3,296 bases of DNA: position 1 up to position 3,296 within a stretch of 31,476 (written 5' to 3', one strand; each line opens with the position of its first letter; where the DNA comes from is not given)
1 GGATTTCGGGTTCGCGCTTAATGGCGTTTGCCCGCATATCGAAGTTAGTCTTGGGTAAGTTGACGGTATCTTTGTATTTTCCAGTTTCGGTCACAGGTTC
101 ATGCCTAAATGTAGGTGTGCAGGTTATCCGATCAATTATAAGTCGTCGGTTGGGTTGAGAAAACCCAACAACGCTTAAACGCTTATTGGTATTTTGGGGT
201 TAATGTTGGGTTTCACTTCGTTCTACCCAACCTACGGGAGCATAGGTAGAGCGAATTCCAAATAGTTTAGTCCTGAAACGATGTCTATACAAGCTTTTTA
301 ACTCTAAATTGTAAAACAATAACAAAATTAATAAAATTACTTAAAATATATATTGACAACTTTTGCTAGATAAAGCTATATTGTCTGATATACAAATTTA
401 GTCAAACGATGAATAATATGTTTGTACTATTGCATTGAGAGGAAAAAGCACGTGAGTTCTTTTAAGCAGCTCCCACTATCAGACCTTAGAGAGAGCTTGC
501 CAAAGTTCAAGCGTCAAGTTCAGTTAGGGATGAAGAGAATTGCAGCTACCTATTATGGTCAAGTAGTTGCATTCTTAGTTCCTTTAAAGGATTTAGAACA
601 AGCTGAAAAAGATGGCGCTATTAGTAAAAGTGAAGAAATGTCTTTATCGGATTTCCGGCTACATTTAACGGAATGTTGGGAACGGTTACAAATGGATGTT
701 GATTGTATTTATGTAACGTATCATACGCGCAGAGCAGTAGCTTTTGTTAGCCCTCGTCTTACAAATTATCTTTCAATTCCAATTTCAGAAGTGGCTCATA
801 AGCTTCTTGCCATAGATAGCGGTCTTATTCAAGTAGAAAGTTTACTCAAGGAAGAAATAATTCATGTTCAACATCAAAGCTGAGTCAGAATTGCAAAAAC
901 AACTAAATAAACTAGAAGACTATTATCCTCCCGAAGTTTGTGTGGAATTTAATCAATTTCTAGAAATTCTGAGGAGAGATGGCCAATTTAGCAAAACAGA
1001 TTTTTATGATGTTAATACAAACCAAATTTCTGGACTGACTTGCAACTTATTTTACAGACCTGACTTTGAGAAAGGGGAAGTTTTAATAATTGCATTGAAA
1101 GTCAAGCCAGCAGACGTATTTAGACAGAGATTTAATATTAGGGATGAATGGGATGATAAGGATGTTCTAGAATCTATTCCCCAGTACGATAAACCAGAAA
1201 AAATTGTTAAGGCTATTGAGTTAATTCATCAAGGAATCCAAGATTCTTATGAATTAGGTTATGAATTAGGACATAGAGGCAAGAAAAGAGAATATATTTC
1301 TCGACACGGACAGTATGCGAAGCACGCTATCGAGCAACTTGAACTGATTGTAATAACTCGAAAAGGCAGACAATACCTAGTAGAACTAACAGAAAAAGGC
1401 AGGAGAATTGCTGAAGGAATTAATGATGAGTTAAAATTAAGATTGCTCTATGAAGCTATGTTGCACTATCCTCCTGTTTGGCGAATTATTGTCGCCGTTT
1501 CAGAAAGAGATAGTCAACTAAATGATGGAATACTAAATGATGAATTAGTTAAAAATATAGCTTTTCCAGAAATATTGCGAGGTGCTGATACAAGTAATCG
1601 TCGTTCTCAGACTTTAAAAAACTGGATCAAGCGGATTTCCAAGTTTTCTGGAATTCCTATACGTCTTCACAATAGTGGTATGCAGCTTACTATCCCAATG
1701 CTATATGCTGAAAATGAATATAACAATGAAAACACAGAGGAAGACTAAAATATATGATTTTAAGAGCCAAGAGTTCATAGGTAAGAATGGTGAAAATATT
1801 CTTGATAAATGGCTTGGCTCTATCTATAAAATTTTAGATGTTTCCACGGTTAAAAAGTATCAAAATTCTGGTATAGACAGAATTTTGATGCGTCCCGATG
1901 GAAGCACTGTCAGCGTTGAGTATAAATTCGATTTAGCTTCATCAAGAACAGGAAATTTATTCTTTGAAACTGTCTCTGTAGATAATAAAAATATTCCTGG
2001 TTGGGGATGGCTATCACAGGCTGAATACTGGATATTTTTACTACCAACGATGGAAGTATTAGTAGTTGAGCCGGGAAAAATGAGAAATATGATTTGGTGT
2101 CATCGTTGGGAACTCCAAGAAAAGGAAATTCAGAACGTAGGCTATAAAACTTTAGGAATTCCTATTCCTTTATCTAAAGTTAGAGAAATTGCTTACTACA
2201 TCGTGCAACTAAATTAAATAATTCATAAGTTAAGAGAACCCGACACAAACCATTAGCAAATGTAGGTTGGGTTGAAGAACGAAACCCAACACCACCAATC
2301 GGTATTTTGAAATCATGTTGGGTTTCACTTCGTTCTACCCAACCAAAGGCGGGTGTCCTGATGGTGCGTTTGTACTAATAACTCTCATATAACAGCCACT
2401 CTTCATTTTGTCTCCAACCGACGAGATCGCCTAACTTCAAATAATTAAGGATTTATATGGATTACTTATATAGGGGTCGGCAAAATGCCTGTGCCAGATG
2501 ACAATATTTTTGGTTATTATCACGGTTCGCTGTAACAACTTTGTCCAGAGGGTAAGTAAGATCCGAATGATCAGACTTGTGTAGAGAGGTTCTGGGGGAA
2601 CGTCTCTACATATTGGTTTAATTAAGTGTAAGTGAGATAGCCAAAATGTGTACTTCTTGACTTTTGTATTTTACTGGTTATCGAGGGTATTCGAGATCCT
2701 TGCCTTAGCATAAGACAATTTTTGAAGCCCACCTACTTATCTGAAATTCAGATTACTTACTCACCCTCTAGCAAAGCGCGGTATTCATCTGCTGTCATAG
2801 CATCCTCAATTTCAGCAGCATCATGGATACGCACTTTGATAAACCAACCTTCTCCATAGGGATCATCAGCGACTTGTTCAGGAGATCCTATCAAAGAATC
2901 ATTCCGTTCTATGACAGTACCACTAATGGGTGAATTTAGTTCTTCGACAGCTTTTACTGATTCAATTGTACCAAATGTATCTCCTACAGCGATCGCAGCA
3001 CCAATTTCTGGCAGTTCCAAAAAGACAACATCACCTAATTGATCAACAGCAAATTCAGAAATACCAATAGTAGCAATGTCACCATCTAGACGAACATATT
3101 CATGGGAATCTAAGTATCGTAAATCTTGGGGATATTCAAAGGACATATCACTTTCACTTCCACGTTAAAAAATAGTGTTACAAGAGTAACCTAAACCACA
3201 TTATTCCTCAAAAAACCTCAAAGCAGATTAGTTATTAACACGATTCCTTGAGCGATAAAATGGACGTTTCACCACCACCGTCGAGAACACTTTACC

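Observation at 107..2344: Repeat-bracketed three-gene cassette: tandem Phd-like protein, RelE-like/wHTH fusion, PD-(D/E)xK nuclease. Candidate novel TA/defence module.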

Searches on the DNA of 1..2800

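Call 40: search_rna_families(source=window, start=1, end=2800, threshold=evalue, max_evalue=1, show_alignments=3)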
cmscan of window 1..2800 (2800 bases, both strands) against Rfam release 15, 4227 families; matches with E-value up to 1: 0.
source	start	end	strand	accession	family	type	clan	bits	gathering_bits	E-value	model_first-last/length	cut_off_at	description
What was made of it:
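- Tried and rejected: Rfam search of 1-2800 at E<=1 found no RNA family for the repeats or the UTR (call 40).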

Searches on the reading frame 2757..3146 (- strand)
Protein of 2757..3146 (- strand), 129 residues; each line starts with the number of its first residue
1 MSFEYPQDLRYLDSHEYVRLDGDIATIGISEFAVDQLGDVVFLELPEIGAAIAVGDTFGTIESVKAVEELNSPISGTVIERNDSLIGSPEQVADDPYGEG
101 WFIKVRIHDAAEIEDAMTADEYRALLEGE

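Call 39: find_encoding_contigs(protein=window:2757-3146:-, flank=6000, max_places=10)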
Protein window:2757-3146:- (129 aa): no gene with exactly this product is on record in the collection.
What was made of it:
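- Tried and rejected: Empty-site test via the exact GcvH protein: the protein is not on record, so no cassette-free orthologous site could be retrieved (call 39).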
